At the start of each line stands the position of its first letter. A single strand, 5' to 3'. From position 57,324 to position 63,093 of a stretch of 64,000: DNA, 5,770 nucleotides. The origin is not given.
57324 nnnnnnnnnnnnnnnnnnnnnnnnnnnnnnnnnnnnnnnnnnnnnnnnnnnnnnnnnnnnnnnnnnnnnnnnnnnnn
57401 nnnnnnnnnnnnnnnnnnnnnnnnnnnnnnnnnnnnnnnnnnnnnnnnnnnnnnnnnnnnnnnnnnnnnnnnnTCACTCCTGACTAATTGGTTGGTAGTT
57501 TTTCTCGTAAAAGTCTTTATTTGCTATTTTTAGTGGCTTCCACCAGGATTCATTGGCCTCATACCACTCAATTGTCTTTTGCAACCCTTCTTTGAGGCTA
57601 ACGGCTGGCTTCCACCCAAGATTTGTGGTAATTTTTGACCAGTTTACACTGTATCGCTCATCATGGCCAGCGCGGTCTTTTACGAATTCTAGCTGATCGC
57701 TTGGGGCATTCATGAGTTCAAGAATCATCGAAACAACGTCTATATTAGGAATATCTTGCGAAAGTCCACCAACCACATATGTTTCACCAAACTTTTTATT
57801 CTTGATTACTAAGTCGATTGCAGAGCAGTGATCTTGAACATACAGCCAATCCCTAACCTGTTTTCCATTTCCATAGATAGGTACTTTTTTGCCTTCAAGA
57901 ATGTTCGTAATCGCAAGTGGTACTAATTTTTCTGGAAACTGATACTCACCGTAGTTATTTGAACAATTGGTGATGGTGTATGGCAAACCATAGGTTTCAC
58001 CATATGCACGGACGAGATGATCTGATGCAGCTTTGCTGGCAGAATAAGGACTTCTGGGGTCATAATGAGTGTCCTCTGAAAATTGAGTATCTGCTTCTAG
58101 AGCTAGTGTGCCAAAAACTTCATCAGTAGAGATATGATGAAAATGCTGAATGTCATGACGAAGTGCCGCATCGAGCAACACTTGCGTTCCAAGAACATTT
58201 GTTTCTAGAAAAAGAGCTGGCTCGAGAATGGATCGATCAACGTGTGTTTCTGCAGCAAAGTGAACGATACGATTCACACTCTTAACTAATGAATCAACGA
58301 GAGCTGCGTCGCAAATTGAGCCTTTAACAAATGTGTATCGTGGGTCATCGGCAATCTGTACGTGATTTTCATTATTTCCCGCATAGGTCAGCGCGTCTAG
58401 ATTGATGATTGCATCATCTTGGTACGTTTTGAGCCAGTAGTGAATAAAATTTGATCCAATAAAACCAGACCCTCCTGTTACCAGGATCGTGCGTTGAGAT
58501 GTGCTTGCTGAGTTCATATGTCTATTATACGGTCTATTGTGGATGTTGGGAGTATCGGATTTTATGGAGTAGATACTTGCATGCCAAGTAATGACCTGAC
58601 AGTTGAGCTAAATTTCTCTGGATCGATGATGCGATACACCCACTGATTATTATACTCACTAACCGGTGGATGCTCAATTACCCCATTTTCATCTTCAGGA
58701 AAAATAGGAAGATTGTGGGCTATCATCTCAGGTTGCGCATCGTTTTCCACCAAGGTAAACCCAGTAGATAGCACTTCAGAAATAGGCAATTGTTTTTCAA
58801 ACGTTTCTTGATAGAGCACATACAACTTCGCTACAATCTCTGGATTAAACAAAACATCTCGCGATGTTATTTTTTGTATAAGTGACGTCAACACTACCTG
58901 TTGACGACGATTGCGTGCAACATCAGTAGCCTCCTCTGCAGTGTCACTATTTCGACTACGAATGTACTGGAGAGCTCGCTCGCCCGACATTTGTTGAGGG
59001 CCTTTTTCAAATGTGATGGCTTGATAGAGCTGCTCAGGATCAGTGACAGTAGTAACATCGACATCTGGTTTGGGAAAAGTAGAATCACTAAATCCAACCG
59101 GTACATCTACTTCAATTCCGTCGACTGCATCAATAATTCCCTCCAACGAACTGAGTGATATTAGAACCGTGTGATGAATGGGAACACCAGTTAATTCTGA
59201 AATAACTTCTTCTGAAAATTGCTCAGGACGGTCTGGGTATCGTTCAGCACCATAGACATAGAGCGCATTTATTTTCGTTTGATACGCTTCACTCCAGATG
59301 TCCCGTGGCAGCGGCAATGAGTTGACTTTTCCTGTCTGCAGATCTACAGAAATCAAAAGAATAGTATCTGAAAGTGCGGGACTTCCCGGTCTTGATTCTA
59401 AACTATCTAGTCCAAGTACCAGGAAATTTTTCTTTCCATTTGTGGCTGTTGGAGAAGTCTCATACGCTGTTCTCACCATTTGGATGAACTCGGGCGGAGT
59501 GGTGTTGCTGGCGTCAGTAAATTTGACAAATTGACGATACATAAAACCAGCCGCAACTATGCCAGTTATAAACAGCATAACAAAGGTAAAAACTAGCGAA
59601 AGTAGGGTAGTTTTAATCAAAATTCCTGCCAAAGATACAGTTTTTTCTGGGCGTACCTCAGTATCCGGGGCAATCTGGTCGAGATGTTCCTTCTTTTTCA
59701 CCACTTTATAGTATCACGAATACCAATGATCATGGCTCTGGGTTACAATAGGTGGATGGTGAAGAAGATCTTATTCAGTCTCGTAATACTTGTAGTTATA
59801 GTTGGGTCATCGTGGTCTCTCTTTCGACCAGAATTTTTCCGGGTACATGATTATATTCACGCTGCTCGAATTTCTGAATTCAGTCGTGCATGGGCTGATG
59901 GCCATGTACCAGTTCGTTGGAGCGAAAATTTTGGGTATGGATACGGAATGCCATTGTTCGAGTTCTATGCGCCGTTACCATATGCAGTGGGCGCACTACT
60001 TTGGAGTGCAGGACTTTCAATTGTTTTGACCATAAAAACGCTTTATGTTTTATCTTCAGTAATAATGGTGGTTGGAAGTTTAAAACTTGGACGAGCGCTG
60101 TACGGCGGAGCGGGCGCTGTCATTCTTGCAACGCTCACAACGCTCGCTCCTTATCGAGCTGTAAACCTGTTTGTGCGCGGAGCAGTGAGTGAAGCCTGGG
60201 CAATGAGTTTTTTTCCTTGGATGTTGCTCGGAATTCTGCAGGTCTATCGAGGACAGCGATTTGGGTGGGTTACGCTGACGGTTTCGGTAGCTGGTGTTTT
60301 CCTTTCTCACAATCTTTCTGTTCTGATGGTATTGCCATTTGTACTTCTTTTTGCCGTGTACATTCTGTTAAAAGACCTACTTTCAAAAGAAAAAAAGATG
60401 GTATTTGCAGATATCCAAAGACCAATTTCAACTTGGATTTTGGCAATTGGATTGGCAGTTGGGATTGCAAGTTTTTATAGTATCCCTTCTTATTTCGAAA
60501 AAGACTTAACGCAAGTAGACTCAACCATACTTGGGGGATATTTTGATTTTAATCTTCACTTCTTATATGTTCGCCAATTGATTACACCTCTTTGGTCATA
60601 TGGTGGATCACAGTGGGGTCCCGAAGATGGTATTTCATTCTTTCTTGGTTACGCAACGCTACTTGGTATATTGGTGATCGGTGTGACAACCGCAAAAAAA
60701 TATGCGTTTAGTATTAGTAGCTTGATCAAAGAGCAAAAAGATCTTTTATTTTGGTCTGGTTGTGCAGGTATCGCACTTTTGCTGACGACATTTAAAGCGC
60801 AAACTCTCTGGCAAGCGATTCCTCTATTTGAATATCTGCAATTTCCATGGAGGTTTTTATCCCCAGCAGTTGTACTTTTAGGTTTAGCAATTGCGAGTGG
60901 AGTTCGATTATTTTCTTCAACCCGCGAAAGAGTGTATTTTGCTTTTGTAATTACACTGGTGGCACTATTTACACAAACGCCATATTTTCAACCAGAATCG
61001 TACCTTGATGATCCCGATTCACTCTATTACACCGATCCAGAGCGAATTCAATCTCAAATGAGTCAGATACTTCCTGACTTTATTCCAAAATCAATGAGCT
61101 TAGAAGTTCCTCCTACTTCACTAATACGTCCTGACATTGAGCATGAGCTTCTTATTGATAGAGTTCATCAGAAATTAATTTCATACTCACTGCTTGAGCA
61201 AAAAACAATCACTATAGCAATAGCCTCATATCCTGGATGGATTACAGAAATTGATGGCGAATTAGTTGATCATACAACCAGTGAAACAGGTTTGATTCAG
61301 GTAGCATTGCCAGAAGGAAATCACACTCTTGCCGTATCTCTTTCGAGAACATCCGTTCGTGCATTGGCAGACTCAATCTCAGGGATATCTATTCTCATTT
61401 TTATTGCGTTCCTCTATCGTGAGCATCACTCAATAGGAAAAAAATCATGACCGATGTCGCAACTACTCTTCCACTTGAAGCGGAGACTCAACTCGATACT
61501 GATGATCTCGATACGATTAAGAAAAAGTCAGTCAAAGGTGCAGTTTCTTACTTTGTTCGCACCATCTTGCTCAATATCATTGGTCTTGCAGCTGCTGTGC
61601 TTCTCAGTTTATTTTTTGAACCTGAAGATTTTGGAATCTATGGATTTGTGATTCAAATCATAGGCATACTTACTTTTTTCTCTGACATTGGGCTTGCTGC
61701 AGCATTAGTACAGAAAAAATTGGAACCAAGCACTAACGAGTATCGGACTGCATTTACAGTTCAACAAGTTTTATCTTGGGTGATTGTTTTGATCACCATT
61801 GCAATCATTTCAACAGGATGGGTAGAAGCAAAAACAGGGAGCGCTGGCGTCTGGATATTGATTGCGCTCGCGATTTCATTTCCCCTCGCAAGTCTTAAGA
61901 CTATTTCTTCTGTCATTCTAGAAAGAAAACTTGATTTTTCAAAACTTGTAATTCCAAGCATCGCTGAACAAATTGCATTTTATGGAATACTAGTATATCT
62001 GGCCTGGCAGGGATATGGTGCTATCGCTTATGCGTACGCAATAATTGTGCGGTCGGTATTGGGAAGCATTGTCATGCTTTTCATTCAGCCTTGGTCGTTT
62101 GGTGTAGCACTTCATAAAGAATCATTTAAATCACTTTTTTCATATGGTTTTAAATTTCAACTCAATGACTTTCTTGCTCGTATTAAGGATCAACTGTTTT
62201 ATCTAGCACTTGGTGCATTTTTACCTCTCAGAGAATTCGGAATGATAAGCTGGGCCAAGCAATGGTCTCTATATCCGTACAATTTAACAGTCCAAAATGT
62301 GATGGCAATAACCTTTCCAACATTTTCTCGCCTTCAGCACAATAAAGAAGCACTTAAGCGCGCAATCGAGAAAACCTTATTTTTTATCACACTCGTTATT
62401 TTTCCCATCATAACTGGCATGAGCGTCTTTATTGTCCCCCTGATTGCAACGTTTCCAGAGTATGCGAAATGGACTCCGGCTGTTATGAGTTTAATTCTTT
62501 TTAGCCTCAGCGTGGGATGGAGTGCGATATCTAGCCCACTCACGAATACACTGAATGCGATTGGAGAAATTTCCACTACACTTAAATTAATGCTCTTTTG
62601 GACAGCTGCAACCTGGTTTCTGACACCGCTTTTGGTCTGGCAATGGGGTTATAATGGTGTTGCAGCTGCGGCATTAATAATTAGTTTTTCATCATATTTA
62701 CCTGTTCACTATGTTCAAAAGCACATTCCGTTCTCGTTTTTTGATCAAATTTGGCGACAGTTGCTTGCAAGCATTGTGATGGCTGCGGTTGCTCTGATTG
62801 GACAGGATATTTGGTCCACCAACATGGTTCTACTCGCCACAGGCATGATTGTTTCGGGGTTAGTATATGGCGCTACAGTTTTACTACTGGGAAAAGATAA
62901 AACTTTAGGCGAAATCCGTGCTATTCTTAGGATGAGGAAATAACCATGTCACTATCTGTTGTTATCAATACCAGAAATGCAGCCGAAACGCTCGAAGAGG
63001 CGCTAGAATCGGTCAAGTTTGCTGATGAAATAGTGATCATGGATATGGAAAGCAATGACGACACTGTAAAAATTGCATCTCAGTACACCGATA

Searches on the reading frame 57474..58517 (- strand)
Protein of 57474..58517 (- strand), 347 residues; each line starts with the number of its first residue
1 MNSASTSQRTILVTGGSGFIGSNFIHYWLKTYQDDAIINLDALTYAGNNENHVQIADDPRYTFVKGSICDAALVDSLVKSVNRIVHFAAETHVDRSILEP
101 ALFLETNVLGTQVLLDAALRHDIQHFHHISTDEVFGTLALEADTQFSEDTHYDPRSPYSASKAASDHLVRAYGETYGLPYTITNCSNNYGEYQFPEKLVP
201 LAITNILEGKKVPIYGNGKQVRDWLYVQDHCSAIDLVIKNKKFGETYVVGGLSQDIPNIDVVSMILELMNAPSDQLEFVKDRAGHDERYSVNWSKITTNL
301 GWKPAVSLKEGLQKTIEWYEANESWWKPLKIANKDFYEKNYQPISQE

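Call 8: search_protein_families(library=pfam, proteins=[window:57474-58517:-], max_evalue=0.001)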
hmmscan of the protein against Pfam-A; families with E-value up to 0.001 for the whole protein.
window:57474-58517:- (347 aa): 8 families
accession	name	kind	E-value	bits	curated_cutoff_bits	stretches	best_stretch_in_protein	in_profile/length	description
PF16363.11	GDP_Man_Dehyd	-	1.4e-80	271.7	27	1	12-315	1-332/332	GDP-mannose 4,6 dehydratase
PF01370.27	Epimerase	-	8.9e-65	218.9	20.9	1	11-250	1-240/240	NAD dependent epimerase/dehydratase family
PF01073.25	3Beta_HSD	-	8.8e-18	64.7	22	1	12-232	1-223/280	3-beta hydroxysteroid dehydrogenase/isomerase family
PF07993.18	NAD_binding_4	-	1.5e-17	64.1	20.1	1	13-187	1-206/258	Male sterility protein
PF02719.21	Polysacc_synt_2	-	1.2e-15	58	20.2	1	11-135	1-132/293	Polysaccharide biosynthesis protein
PF04321.23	RmlD_sub_bind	-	5.4e-13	49.1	27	1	10-176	2-143/287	RmlD substrate binding domain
PF13460.12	NAD_binding_10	-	8.8e-06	26.1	27.2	1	45-182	24-140/184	NAD(P)H-binding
PF05368.20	NmrA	-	1.3e-05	25.4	27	1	8-201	2-163/298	NmrA-like family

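Call 45: search_protein_families(library=ncbifam, proteins=[window:57474-58517:-], max_evalue=0.00001)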
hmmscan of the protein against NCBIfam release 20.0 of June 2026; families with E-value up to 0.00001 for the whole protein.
window:57474-58517:- (347 aa): 24 families
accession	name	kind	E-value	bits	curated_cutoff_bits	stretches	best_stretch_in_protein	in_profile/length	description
TIGR01181.1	dTDP_gluc_dehyt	equivalog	3.9e-141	469.8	365.1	1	11-329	2-321/321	dTDP-glucose 4,6-dehydratase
NF007490.0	PRK10084.1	subfamily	5.5e-109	364.5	649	1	11-332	3-347/361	dTDP-glucose 4,6-dehydratase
NF007582.0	PRK10217.1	equivalog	2.2e-105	352.7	698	1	9-330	2-342/355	dTDP-glucose 4,6-dehydratase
TIGR04180.1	EDH_00030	hypoth_equivalog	1.3e-39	136.1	475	1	11-305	1-295/297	NAD-dependent 4,6-dehydratase LegB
TIGR01179.1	galE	equivalog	5.9e-31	107.5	262.3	1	11-322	2-328/332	UDP-glucose 4-epimerase GalE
TIGR02622.1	CDP_4_6_dhtase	equivalog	1.5e-24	86.8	278.45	1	8-321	4-332/352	CDP-glucose 4,6-dehydratase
TIGR02197.1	heptose_epim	equivalog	2e-19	69.9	274.6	1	11-321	1-315/316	ADP-glyceromanno-heptose 6-epimerase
TIGR03589.1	PseB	equivalog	6.8e-18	64.7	407.75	1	7-248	3-225/324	UDP-N-acetylglucosamine 4,6-dehydratase (inverting)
NF007956.0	PRK10675.1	subfamily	2.6e-17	63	394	1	11-168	3-159/338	UDP-glucose 4-epimerase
TIGR03466.1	HpnA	hypoth_equivalog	5.2e-17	61.7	367.65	1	10-276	2-253/327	hopanoid-associated sugar epimerase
NF011728.1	PRK15181.1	equivalog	9.3e-17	61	760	1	9-322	16-340/348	Vi polysaccharide biosynthesis UDP-N-acetylglucosaminuronic acid C-4 epimerase TviC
TIGR01472.1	gmd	equivalog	1.1e-16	61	415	1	60-250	55-250/342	GDP-mannose 4,6-dehydratase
TIGR01746.1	Thioester-redct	subfamily_domain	3.9e-15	56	213.35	1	74-186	82-193/371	thioester reductase domain-containing protein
NF008872.0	PRK11908.1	equivalog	8.1e-15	54.7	294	1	10-321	3-337/349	bifunctional UDP-4-keto-pentose/UDP-xylose synthase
NF047922.1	GDPFucSynFcl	equivalog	7.8e-14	51.8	500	1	99-323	73-305/308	GDP-L-fucose synthase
TIGR01214.1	rmlD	equivalog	3.2e-12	46.1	224.05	1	10-175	1-141/285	dTDP-4-dehydrorhamnose reductase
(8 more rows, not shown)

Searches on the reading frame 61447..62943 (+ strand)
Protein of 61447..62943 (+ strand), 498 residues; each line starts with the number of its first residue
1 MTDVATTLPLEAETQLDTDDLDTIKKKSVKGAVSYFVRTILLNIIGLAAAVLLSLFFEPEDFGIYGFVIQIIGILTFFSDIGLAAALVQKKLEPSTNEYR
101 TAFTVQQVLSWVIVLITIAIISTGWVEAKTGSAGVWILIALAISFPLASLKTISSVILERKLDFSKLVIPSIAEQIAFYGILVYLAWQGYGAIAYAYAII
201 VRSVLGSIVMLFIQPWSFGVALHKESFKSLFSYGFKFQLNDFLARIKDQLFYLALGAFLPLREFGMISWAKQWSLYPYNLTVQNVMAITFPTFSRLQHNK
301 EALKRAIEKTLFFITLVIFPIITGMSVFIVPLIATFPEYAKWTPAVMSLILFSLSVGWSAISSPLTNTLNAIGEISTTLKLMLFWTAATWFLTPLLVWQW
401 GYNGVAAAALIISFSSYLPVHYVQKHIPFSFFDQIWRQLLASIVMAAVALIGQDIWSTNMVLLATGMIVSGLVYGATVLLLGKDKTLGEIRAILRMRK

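Call 8: search_protein_families(library=pfam, proteins=[window:61447-62943:+], max_evalue=0.001)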
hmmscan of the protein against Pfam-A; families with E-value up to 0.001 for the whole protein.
window:61447-62943:+ (498 aa): 2 families
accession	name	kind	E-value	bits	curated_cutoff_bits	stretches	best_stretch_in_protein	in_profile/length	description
PF13440.11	Polysacc_synt_3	-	3.3e-46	158.3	23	1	56-336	5-283/293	Polysaccharide biosynthesis protein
PF01943.22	Polysacc_synt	-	1.2e-18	67.9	28.2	1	29-297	2-274/274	Polysaccharide biosynthesis protein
